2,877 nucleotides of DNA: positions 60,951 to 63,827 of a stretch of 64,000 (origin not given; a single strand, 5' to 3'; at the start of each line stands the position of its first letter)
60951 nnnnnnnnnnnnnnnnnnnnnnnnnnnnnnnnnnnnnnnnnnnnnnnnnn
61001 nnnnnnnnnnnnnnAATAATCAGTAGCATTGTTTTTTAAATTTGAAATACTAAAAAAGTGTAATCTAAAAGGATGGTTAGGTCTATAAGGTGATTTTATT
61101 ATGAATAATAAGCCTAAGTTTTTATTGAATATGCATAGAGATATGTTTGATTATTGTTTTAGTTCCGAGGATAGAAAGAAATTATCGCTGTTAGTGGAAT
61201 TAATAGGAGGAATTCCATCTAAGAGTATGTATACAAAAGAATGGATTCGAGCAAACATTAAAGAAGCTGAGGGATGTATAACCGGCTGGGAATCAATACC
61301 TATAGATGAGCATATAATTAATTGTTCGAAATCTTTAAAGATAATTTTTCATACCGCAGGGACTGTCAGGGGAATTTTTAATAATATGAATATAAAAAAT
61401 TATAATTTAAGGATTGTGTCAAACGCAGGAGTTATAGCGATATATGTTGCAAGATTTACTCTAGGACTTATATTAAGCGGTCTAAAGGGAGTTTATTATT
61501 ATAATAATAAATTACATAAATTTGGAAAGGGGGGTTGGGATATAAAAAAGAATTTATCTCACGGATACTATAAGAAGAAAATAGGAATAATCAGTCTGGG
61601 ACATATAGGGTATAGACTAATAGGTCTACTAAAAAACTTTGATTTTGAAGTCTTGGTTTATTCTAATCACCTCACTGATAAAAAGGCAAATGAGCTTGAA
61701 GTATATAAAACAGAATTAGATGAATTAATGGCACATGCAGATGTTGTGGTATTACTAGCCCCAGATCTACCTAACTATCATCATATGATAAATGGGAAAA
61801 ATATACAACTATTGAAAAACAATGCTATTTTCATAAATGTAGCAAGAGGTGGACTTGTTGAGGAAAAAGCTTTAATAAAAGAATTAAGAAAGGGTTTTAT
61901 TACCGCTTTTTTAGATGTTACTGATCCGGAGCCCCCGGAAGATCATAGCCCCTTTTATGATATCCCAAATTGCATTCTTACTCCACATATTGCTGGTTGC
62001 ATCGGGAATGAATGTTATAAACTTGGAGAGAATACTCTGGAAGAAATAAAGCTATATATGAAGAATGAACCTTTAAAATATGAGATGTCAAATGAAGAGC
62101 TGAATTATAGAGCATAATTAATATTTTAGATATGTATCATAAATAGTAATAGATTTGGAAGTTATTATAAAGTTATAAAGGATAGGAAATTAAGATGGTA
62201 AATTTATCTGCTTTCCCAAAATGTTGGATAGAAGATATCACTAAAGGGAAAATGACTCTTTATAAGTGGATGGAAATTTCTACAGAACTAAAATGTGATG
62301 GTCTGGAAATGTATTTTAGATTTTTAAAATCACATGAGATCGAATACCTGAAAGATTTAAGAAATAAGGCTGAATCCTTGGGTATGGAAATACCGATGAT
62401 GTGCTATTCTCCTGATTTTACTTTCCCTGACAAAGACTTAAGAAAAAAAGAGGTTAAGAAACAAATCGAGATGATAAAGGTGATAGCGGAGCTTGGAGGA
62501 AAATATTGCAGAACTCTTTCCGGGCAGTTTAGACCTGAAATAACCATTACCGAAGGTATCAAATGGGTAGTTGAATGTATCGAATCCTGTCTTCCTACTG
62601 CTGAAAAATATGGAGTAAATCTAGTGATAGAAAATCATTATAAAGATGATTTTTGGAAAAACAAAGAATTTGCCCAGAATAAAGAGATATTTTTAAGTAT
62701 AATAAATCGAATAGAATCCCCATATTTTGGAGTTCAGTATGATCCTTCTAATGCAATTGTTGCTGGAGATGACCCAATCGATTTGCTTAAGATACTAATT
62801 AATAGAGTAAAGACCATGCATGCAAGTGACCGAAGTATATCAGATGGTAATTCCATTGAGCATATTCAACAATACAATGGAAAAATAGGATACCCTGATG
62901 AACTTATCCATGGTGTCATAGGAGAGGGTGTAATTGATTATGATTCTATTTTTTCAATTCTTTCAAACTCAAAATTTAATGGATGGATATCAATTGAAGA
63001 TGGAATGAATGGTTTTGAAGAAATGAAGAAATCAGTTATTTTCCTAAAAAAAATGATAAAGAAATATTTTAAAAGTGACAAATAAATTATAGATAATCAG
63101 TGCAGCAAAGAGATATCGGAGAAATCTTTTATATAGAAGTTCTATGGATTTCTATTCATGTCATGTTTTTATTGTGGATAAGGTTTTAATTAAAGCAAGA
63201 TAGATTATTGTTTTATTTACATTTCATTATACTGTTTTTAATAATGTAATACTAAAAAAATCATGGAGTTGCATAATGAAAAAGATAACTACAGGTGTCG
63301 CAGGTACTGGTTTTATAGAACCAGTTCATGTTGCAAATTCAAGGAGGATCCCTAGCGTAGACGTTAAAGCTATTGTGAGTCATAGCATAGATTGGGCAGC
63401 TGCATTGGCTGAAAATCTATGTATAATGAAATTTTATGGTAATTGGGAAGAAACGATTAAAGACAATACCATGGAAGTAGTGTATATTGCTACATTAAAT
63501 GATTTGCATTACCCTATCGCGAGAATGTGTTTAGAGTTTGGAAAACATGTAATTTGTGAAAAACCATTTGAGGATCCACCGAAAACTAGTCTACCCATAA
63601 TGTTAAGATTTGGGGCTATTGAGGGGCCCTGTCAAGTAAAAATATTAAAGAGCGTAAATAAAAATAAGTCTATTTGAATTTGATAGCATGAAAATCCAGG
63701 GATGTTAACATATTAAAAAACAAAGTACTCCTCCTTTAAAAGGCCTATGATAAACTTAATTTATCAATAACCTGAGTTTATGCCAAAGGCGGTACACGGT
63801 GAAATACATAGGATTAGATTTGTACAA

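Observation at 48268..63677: Gfo/Idh/MocA + xylose-isomerase-like TIM-barrel pairs with LacI and a CUT1 importer: candidate oxidative (3-keto) glycoside-cleavage locus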

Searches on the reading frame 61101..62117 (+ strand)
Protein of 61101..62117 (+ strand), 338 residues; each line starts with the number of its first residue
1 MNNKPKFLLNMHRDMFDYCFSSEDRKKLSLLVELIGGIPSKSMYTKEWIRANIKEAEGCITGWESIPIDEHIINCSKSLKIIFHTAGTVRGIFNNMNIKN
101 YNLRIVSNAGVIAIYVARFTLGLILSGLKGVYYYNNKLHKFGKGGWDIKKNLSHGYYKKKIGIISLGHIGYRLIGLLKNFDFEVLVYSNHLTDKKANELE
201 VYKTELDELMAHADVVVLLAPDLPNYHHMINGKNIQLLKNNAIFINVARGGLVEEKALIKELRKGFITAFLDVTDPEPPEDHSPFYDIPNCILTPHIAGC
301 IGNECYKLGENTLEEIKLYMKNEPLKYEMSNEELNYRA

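Call 5: search_protein_families(library=pfam, proteins=[window:61101-62117:+])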
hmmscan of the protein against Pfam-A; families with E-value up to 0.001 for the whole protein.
window:61101-62117:+ (338 aa): 2 families
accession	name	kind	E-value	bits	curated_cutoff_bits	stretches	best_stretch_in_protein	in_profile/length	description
PF02826.25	2-Hacid_dh_C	-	1.2e-46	158.8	25.1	1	121-298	1-178/178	D-isomer specific 2-hydroxyacid dehydrogenase, NAD binding domain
PF03446.21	NAD_binding_2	-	0.00023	21.6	21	1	160-264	1-109/161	NAD binding domain of 6-phosphogluconate dehydrogenase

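Call 6: search_protein_families(library=ncbifam, max_evalue=0.00001, proteins=[window:61101-62117:+])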
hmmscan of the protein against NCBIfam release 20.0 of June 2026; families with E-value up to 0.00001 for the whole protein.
window:61101-62117:+ (338 aa): 21 families
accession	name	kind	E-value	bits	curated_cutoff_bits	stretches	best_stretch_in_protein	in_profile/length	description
TIGR01327.1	PGDH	equivalog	2e-39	135.8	454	1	44-326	29-307/525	phosphoglycerate dehydrogenase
NF006263.0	PRK08410.1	equivalog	1.3e-33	116.7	389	1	45-323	32-310/311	D-2-hydroxyacid dehydrogenase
NF009714.1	PRK13243.1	equivalog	4.2e-32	111.8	455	1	47-300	37-293/332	glyoxylate reductase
NF005027.0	PRK06436.1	equivalog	5.2e-28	98.1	261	1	101-325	70-285/303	2-hydroxyacid dehydrogenase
NF008759.0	PRK11790.1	equivalog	7e-28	97.4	404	1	116-322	113-319/410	phosphoglycerate dehydrogenase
NF005069.0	PRK06487.1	equivalog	7.6e-28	97.5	448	1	46-326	39-317/320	2-hydroxyacid dehydrogenase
NF005750.0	PRK07574.1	equivalog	1.2e-26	93.6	329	1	85-328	120-365/386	NAD-dependent formate dehydrogenase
NF011938.0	PRK15409.1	equivalog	1.1e-25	90.4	492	1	49-311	39-300/324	glyoxylate/hydroxypyruvate reductase GhrB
NF041369.1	Dhydh_Halo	equivalog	3.5e-23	82.3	400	1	100-325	76-300/305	D-2-hydroxyacid dehydrogenase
NF005387.0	PRK06932.1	equivalog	1.2e-20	73.8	492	1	69-322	56-312/314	2-hydroxyacid dehydrogenase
NF000492.1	vanH_gen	exception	1.1e-18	67.3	540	1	116-277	102-255/312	D-lactate dehydrogenase VanH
NF006374.0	PRK08605.1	subfamily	3.5e-18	65.8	356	1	51-272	38-261/332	D-lactate dehydrogenase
NF001309.0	PRK00257.1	equivalog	5.3e-17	61.8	434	1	158-299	116-257/379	4-phosphoerythronate dehydrogenase PdxB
NF000371.1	vanH_Agroup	exception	7.6e-16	58.2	700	1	156-277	144-260/322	VanH-A/VanH-Pt family D-lactate dehydrogenase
NF012013.0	PRK15469.1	equivalog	1e-15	57.6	403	1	160-299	138-278/312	glyoxylate/hydroxypyruvate reductase GhrA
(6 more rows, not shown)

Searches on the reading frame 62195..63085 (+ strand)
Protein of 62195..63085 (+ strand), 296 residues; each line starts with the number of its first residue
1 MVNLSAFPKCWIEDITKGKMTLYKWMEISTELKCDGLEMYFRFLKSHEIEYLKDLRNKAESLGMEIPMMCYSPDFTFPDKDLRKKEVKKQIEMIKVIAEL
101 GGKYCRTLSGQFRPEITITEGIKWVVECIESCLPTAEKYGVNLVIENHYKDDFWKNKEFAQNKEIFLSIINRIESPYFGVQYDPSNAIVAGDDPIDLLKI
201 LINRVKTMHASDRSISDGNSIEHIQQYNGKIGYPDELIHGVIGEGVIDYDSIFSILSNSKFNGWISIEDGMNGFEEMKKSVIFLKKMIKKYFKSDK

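Call 5: search_protein_families(library=pfam, proteins=[window:62195-63085:+])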
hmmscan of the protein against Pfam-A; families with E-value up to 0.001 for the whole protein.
window:62195-63085:+ (296 aa): 1 family
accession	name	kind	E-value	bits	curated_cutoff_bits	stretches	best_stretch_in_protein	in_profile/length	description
PF01261.30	AP_endonuc_2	-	2.3e-36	126.2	31.1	1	31-286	6-248/249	Xylose isomerase-like TIM barrel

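Call 6: search_protein_families(library=ncbifam, max_evalue=0.00001, proteins=[window:62195-63085:+])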
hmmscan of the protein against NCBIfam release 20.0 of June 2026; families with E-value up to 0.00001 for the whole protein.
window:62195-63085:+ (296 aa): 3 families
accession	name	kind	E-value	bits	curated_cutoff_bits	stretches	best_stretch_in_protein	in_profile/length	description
NF041099.2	keto_glucon_epim_IolO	equivalog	3.4e-11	43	300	1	20-211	21-212/269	5-keto-L-gluconate epimerase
NF009689.0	PRK13210.1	subfamily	1.1e-09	38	200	1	10-293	18-280/286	L-ribulose-5-phosphate 3-epimerase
TIGR04379.1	myo_inos_iolE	equivalog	2.6e-09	37.1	290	1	123-268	129-265/290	myo-inosose-2 dehydratase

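Call 13: search_solved_structures(query=window:62195-63085:+, max_evalue=0.01)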
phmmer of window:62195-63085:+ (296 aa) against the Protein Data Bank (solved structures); distinct sequences matched with E-value up to 0.01: 3.
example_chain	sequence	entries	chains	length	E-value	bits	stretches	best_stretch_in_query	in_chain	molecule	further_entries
8z1i_A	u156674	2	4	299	1.8e-06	30.5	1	121-288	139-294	Art22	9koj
8ro4_A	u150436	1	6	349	1.9e-06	30.4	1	133-268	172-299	2-hydroxy-3-keto-glucal hydratase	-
4kw2_A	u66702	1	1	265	0.0083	18.5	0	135-213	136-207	Uncharacterized protein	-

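Call 65: find_homologous_proteins(query=window:62195-63085:+, max_evalue=1e-10)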
Query window:62195-63085:+ (296 aa): 8000 proteins with E <= 1e-10 among 8000 candidates; the best 120 are listed.
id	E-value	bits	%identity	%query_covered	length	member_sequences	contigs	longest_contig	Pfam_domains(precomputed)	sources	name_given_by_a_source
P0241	1.9e-198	676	100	100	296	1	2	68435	PF01261.31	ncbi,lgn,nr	ncbi:MAG: sugar phosphate isomerase/epimerase [Actinomycetota bacterium]|nr:sugar phosphate isomeras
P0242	1.3e-149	515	-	-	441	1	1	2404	PF01261.31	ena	-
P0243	4.1e-135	468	65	100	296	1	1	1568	PF01261.31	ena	-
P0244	2.2e-130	452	65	99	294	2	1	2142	PF01261.31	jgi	jgi:sugar phosphate isomerase/epimerase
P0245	1.3e-129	450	65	99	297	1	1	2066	PF01261.31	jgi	-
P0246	6.7e-128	444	63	99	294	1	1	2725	PF01261.31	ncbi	-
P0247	2.0e-127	442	64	99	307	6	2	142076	PF01261.31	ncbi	ncbi:MAG: sugar phosphate isomerase/epimerase family protein [Sedimentisphaerales bacterium]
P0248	3.0e-127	442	61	100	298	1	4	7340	PF01261.31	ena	-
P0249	3.8e-127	442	64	98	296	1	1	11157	PF01261.31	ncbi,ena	-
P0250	1.7e-126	439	63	99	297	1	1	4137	PF01261.31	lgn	-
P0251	2.1e-126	439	62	100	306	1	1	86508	PF01261.31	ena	-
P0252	3.5e-126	438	63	99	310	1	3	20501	PF01261.31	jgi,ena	-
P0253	4.1e-126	438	62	99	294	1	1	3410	PF01261.31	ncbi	-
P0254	4.8e-126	438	62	98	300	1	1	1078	PF01261.31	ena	-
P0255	6.3e-126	438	62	100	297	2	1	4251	PF01261.31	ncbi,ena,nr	ncbi:MAG TPA: sugar phosphate isomerase/epimerase family protein [Spirochaetia bacterium]|nr:sugar p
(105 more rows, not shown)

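Call 66: find_encoding_contigs(protein=P0241, flank=10000, max_places=3)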
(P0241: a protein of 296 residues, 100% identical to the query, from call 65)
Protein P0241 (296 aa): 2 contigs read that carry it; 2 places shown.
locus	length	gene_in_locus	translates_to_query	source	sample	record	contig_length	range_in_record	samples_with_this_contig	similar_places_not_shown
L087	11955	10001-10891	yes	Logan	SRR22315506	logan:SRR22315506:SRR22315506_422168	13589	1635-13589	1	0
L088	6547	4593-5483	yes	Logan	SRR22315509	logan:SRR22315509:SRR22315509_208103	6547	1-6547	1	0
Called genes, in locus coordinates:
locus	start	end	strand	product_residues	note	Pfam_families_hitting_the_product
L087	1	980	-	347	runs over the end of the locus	PF00356:LacI, PF00532:Peripla_BP_1, PF13407:Peripla_BP_4, PF13377:Peripla_BP_3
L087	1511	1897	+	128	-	PF07840:FadR_C, PF07729:FCD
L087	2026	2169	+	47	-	-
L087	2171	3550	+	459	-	PF01547:SBP_bac_1, PF13416:SBP_bac_8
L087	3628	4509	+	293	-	PF00528:BPD_transp_1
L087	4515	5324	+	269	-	PF00528:BPD_transp_1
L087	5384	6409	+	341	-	PF08240:ADH_N, PF16912:Glu_dehyd_C (weak), PF00107:ADH_zinc_N, PF13602:ADH_zinc_N_2 (weak)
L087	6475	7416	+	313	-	PF01261:AP_endonuc_2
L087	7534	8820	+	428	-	PF09861:Lar_N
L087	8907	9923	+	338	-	PF02826:2-Hacid_dh_C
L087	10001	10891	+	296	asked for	PF01261:AP_endonuc_2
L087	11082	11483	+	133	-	PF01408:GFO_IDH_MocA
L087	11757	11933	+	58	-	-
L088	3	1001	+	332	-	?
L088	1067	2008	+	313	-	PF01261:AP_endonuc_2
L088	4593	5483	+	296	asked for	PF01261:AP_endonuc_2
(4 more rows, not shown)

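Call 67: find_encoding_contigs(protein=P0247, flank=8000, max_places=2)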
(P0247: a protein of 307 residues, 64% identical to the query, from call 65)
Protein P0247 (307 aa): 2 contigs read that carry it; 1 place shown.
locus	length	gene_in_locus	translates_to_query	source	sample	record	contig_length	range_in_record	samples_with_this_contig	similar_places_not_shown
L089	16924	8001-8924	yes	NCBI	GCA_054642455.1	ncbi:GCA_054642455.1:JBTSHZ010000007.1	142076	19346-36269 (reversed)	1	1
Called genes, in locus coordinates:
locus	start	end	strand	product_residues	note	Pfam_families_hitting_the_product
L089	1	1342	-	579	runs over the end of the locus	PF25990:Beta-barrel_YknX (weak), PF25975:CzcB_C, PF25989:YknX_C (faint)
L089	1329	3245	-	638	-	-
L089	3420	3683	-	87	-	-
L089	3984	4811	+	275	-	-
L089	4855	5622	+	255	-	PF00657:Lipase_GDSL, PF13472:Lipase_GDSL_2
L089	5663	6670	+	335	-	PF00389:2-Hacid_dh, PF02826:2-Hacid_dh_C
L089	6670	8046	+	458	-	PF00202:Aminotran_3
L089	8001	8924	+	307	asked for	PF01261:AP_endonuc_2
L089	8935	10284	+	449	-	PF04734:Ceramidase_alk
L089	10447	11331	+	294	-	-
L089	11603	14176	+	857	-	PF00023:Ank, PF12796:Ank_2, PF13637:Ank_4, PF13857:Ank_5, PF00023:Ank, PF13637:Ank_4, PF13857:Ank_5, PF07705:CARDB, +5 more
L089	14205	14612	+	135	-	-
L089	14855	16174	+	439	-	PF03631:Virul_fac_BrkB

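Call 68: find_encoding_contigs(protein=P0251, flank=8000, max_places=2)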
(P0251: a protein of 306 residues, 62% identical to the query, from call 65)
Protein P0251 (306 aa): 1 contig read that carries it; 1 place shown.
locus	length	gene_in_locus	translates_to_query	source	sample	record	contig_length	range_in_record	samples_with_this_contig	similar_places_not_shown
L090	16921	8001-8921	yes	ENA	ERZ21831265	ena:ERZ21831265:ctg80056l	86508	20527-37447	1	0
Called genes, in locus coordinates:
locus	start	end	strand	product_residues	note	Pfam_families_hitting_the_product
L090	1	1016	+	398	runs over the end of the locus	PF20581:DUF6785, PF20580:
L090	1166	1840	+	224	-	PF02607:B12-binding_2, PF02310:B12-binding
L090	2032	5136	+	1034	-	-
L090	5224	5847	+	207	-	PF07963:N_methyl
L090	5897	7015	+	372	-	-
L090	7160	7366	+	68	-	-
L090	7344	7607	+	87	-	PF00106:adh_short (weak), PF13561:adh_short_C2 (weak)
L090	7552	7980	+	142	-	PF00106:adh_short, PF13561:adh_short_C2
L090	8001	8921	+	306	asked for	PF01261:AP_endonuc_2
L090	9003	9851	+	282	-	PF01208:URO-D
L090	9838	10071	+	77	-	PF01208:URO-D (weak)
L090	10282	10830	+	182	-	PF07944:Beta-AFase-like_GH127_cat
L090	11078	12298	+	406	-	PF07944:Beta-AFase-like_GH127_cat, PF20736:Glyco_hydro127M, PF20737:Glyco_hydro127C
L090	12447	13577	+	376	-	PF07944:Beta-AFase-like_GH127_cat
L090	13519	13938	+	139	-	PF07944:Beta-AFase-like_GH127_cat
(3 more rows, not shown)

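Call 83: predict_structure(alignment_id=A4)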
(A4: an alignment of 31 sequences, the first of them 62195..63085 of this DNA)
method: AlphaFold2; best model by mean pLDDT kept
length: 296 residues; sequences in the alignment: 31
mean_pLDDT: 91.5   pTM: 0.90
mean pLDDT of the five models: 91.5, 91.2, 91.0, 90.5, 89.9
residues with pLDDT >= 90: 222; 70-90: 55; 50-70: 17; < 50: 2
segments of 3 or more residues with pLDDT < 50: none
pLDDT, mean of each block of 10 residues (from residue 1): 91 90 95 96 95 98 97 94 98 99 96 93 98 99 89 78 94 98 92 94 97 84 67 72 93 98 88 87 96 68
secondary structure, 60 per line:
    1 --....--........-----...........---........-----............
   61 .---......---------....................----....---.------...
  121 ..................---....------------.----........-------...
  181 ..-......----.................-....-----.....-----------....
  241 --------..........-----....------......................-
elements in order: E3-6 H9-16 H22-32 E36-40 H49-61 E65-70 H80-99 E104-107 H118-138 E142-145 H163-170 E178-182 H184-189 H194-204 E205-210 E212-215 H221-225 E237-240 H249-258 E264-267 H274-295

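Call 85: fold_search(model_id=the predicted structure, library=pdb)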
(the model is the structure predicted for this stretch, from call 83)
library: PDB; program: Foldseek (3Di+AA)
matches with E <= 10: 1924; with E <= 0.001: 521
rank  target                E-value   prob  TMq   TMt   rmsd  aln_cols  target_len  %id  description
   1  9koj_A                1.7e-17  1.00  0.78  0.83   3.5       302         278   18  Crystal structure of the isomerase Art22 (released 2025-07-30)
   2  8z1i_B                2.2e-17  1.00  0.77  0.83   3.4       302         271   18  Crystal structure of the isomerase Art22 with ethylene glycol (released 2025-04-16)
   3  8z1i_A                2.5e-17  1.00  0.77  0.82   3.7       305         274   17  Crystal structure of the isomerase Art22 with ethylene glycol (released 2025-04-16)
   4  2zds_B                8.4e-17  1.00  0.76  0.70   4.4       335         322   15  Crystal Structure of SCO6571 from Streptomyces coelicolor A3(2) (released 2008-12-02)
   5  3tva_A                3.4e-16  1.00  0.71  0.75   5.2       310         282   16  Crystal Structure of Xylose isomerase domain protein from Planctomyces limnophilus (released 2011-10-05)
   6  8ro4_C                3.4e-16  1.00  0.70  0.62   4.9       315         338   19  The crystal structure of 2-hydroxy-3-keto-glucal hydratase AtHYD from A. tumefaciens (released 2024-08-07)
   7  3tva_B                5.7e-16  1.00  0.71  0.75   5.2       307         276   16  Crystal Structure of Xylose isomerase domain protein from Planctomyces limnophilus (released 2011-10-05)
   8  2zds_A                8.2e-16  1.00  0.75  0.70   4.4       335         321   16  Crystal Structure of SCO6571 from Streptomyces coelicolor A3(2) (released 2008-12-02)
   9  8ro4_A                1.2e-15  1.00  0.71  0.63   4.1       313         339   18  The crystal structure of 2-hydroxy-3-keto-glucal hydratase AtHYD from A. tumefaciens (released 2024-08-07)
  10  9zmw_A                1.8e-15  1.00  0.76  0.75   4.4       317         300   16  Crystal structure of a Iole protein from Brucella melitensis (orthorhombic P form 2) (released 2025-12-24)
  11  9zmv                  4.4e-15  1.00  0.75  0.74   4.5       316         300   16  Crystal structure of an Iole protein from Brucella melitensis (orthorhombic P form) (released 2025-12-24)
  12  3wqo_A                8.4e-15  1.00  0.76  0.83   3.3       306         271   21  Crystal structure of D-tagatose 3-epimerase-like protein (released 2014-07-09)
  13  7vpf_A                1.1e-14  1.00  0.69  0.74   5.2       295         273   17  Crystal structure of a novel putative sugar isomerase from the psychrophilic bacterium Paenibacillus sp. R4 (released 2021-12-29)
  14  3cqj_B                1.3e-14  1.00  0.71  0.75   4.3       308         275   16  Crystal Structure of L-xylulose-5-phosphate 3-epimerase UlaE (form B) complex with Zn2+ (released 2008-11-25)
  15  3dx5                  1.4e-14  1.00  0.71  0.76   5.6       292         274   15  Crystal structure of the probable 3-DHS dehydratase AsbF involved in the petrobactin synthesis from Bacillus anthracis (released 2008-09-02)
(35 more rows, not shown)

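Call 90: search_protein_families(library=pfam, max_evalue=1, proteins=[L087:11757-11933:+])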
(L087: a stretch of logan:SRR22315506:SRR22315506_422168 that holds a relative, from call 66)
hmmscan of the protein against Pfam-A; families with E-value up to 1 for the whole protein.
L087:11757-11933:+ (58 aa): 1 family
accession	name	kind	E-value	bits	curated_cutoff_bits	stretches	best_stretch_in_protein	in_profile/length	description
PF01548.23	DEDD_Tnp_IS110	-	0.024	14.8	29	1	4-56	55-108/155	Transposase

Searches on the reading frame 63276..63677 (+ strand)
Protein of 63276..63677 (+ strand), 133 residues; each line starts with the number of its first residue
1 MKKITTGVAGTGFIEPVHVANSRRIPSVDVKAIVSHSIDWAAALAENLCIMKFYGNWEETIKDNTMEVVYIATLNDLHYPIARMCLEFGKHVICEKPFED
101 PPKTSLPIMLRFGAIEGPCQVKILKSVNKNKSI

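Call 5: search_protein_families(library=pfam, proteins=[window:63276-63677:+])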
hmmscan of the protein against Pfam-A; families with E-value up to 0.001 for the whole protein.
window:63276-63677:+ (133 aa): 1 family
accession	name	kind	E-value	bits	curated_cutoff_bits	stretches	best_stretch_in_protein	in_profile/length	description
PF01408.29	GFO_IDH_MocA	-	3.6e-17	63.6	24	1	5-98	2-95/120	Oxidoreductase family, NAD-binding Rossmann fold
